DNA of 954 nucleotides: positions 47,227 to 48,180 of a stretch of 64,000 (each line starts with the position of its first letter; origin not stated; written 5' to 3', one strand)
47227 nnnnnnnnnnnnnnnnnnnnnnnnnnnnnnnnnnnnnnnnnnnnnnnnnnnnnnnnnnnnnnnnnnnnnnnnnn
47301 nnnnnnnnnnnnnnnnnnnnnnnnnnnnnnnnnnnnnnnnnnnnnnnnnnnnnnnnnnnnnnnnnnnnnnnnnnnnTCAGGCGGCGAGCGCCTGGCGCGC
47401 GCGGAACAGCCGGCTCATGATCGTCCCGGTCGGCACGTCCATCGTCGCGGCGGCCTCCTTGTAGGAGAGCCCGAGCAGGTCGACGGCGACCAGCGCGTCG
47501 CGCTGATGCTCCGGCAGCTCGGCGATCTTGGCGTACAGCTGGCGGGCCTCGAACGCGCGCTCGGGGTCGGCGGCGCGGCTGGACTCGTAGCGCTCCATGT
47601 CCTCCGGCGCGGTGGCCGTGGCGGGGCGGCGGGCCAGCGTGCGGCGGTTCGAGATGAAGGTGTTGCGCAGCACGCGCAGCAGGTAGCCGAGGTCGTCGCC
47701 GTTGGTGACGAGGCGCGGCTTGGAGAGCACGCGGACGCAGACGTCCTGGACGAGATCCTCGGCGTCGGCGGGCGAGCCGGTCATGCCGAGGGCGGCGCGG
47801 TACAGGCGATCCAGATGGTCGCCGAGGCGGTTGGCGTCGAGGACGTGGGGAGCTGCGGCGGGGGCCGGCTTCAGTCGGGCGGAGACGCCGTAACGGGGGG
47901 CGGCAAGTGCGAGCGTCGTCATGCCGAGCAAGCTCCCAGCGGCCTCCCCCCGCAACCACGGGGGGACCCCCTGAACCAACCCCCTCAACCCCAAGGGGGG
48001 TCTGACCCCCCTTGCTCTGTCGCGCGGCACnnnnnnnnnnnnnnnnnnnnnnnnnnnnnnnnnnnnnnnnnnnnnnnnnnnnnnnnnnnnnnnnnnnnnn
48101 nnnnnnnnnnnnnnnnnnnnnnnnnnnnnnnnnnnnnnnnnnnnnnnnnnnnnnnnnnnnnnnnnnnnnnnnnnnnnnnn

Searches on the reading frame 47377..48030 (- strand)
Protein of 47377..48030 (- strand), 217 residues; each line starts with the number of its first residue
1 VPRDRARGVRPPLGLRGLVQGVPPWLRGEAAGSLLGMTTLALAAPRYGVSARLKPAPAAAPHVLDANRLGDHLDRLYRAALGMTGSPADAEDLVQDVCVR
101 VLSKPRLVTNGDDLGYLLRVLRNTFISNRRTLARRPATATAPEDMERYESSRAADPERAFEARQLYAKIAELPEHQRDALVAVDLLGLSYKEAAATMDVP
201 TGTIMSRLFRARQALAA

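Call 66: search_protein_families(library=pfam, proteins=[window:47377-48030:-], max_evalue=0.001)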
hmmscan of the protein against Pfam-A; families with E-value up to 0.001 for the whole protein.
window:47377-48030:- (217 aa): 3 families
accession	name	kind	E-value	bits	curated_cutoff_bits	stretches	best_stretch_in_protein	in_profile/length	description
PF08281.18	Sigma70_r4_2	-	1.5e-15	57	25.7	1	163-215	2-54/54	Sigma-70, region 4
PF04542.20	Sigma70_r2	-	7.7e-12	45.3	24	1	71-134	4-70/71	Sigma-70 region 2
PF04545.22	Sigma70_r4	-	1.1e-08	34.8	24.1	1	169-215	2-48/50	Sigma-70, region 4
